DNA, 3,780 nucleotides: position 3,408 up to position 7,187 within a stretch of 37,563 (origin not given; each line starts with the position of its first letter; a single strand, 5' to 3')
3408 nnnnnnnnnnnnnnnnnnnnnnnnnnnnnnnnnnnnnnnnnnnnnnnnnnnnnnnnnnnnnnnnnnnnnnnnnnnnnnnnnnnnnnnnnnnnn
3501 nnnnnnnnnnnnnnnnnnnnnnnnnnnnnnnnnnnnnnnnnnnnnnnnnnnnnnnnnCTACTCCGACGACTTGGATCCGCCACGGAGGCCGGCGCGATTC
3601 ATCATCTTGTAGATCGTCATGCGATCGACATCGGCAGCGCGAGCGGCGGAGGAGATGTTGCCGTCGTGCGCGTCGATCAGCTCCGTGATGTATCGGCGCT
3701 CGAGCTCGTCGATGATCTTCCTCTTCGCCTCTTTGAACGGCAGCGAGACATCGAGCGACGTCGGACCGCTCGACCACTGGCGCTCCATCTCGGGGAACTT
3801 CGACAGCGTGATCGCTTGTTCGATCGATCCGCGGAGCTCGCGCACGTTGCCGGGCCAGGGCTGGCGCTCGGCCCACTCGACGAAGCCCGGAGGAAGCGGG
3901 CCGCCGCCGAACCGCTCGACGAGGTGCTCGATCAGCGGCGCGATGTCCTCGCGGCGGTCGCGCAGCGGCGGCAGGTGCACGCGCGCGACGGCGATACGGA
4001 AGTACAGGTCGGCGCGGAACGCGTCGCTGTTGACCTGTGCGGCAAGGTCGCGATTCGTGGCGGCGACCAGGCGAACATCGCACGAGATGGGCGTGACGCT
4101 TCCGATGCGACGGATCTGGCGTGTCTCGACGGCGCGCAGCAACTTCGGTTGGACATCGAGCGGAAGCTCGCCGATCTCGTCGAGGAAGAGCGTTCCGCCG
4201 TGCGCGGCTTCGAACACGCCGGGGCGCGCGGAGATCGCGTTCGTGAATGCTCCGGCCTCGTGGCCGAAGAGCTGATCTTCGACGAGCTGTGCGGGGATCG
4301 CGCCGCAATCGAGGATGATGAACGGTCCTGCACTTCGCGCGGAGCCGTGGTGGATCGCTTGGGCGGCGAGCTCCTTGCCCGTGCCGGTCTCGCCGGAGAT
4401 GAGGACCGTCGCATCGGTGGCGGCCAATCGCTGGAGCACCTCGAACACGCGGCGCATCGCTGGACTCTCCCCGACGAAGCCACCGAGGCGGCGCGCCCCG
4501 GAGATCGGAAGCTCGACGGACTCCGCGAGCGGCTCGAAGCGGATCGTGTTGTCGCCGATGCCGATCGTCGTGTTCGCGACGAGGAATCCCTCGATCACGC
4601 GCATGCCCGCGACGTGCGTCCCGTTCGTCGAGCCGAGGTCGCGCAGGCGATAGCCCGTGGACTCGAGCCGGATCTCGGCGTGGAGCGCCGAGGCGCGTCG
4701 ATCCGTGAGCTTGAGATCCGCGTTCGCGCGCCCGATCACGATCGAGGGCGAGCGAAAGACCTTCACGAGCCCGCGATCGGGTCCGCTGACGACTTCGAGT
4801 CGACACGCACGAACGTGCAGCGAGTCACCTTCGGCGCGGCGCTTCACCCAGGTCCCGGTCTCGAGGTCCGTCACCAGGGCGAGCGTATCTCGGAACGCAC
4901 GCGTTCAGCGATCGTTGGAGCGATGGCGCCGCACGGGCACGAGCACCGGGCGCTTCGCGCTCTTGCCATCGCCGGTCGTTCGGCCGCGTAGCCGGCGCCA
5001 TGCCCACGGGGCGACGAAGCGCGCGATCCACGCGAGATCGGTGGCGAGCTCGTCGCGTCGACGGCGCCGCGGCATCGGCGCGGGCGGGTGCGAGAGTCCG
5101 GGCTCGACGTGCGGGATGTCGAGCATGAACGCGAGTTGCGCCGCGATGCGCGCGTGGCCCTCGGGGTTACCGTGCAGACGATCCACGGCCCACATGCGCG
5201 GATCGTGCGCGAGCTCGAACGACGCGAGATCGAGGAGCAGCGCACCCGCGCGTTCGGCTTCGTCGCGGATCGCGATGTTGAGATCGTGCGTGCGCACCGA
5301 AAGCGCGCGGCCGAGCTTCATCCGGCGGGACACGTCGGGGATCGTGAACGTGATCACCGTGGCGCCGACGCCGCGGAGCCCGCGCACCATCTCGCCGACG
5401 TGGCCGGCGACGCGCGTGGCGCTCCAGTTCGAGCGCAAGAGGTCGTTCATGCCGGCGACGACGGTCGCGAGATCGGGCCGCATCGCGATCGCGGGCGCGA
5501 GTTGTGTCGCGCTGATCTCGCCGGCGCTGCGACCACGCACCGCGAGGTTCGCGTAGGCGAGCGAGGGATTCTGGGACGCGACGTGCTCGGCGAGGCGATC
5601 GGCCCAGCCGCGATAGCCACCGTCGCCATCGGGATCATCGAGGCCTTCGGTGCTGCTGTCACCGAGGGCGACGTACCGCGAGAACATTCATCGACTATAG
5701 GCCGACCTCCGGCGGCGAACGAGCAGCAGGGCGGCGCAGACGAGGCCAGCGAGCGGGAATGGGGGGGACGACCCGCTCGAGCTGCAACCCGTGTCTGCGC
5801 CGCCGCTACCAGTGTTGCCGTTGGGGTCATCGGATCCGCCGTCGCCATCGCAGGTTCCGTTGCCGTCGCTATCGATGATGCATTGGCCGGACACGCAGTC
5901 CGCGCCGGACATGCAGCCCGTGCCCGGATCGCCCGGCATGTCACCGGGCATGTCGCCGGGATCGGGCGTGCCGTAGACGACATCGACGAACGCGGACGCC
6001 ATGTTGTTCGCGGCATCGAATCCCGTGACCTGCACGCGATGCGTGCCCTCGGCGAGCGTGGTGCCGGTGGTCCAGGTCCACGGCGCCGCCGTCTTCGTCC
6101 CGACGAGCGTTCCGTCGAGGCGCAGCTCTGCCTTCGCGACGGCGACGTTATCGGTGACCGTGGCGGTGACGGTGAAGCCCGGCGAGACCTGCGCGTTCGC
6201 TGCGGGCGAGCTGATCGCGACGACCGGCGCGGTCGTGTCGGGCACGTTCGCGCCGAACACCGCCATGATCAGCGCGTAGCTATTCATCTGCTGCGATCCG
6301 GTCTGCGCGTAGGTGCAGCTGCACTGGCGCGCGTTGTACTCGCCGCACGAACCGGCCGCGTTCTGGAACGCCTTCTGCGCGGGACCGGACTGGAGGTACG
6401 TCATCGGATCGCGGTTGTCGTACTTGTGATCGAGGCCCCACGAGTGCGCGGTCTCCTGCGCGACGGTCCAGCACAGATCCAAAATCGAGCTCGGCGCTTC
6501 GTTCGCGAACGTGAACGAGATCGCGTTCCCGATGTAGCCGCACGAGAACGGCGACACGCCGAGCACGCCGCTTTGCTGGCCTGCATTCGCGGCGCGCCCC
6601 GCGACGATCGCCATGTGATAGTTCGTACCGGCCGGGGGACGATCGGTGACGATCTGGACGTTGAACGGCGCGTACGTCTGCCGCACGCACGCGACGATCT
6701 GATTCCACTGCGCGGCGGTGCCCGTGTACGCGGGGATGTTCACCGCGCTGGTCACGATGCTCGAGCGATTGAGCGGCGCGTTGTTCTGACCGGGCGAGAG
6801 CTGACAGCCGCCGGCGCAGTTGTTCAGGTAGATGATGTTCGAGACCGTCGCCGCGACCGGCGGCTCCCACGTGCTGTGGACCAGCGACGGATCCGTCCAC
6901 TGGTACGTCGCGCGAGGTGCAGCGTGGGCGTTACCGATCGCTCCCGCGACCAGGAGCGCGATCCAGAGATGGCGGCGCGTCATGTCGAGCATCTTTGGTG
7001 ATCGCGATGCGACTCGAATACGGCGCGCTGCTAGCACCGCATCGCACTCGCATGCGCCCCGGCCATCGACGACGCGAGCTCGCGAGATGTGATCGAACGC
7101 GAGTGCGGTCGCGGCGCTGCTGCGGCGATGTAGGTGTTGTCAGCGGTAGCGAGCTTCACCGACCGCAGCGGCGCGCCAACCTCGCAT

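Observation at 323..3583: Tandem duplicated [polytopic membrane domain - coiled coil - Ser/Thr kinase] modules in a single 1086-aa ORF, the first kinase having an atypical catalytic loop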

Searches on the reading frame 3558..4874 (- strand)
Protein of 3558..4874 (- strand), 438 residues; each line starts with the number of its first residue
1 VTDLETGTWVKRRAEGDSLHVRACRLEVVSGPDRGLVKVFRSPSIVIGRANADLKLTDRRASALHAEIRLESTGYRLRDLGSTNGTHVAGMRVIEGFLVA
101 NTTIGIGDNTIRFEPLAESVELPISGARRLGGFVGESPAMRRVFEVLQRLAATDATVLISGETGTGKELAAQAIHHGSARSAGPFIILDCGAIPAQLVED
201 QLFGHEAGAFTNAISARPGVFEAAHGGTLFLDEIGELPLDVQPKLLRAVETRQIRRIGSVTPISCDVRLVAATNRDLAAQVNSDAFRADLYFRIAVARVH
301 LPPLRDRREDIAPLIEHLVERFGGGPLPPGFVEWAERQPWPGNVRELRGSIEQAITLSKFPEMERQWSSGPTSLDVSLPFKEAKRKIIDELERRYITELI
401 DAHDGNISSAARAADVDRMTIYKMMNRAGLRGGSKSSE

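Call 35: search_protein_families(library=pfam, proteins=[window:3558-4874:-], max_evalue=0.001)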
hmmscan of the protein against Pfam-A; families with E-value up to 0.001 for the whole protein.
window:3558-4874:- (438 aa): 8 families
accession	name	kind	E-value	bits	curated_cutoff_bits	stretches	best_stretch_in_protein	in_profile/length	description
PF00158.32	Sigma54_activat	-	5.1e-65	218.7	20.2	1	134-299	2-167/168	Sigma-54 interaction domain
PF14532.12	Sigma54_activ_2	-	9.6e-21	74.9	25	1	134-304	1-138/138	Sigma-54 interaction domain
PF00498.31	FHA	-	1e-10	42.3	20.7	1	45-104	1-64/67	FHA domain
PF16697.10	Yop-YscD_cpl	-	1.3e-10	41.8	33.2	1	27-114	1-91/94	Inner membrane component of T3SS, cytoplasmic domain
PF25601.1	AAA_lid_14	-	1.9e-10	40.9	27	1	305-360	1-62/87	AAA+ ATPase lid domain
PF01078.27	Mg_chelatase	-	6.1e-07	29.5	20.3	1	215-282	96-165/207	Magnesium chelatase, subunit ChlI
PF07728.20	AAA_5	-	2.5e-06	28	22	1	157-276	2-124/139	AAA domain (dynein-related subfamily)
PF02954.25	HTH_8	-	8e-06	25.9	22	1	388-424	2-38/42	Bacterial regulatory protein, Fis family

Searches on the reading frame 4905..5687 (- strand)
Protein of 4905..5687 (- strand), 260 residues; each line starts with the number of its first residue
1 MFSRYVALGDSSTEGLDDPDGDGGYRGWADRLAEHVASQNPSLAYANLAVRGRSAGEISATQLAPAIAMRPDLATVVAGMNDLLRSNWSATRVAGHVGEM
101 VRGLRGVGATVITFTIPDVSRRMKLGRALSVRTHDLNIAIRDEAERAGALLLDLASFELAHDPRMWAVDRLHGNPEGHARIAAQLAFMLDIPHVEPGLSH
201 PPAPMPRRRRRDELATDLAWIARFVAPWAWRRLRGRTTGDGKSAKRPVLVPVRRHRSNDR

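Call 35: search_protein_families(library=pfam, proteins=[window:4905-5687:-], max_evalue=0.001)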
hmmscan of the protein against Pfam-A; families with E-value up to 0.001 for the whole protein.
window:4905-5687:- (260 aa): 2 families
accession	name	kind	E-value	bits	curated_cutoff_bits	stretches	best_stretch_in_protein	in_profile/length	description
PF13472.12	Lipase_GDSL_2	-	1.6e-25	91.1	32.9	1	7-180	1-178/178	GDSL-like Lipase/Acylhydrolase family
PF00657.28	Lipase_GDSL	-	9.4e-19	68.8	23.6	1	5-184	1-207/208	GDSL-like Lipase/Acylhydrolase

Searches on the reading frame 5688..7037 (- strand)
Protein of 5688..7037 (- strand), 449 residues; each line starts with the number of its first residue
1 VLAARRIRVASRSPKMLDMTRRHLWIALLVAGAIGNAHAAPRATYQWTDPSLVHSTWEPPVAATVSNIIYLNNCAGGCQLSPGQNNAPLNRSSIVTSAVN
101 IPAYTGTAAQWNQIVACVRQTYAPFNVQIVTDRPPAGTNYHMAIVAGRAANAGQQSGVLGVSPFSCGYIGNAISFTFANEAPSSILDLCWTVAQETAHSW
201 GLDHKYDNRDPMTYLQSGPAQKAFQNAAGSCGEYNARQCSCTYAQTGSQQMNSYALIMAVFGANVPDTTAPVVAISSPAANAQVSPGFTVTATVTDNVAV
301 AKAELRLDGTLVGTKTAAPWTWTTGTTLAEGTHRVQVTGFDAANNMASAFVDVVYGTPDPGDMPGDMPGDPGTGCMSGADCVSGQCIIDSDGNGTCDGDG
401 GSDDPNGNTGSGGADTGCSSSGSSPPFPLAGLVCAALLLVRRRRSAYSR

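Call 35: search_protein_families(library=pfam, proteins=[window:5688-7037:-], max_evalue=0.001)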
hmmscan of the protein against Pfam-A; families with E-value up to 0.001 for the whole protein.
window:5688-7037:- (449 aa): 2 families
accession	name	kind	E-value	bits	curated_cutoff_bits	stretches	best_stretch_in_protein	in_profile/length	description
PF17957.7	Big_7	-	4.6e-16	59.7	24.1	1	271-337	1-70/70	Bacterial Ig domain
PF19077.6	Big_13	-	0.00032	21.6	27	1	284-349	27-93/102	Bacterial Ig-like domain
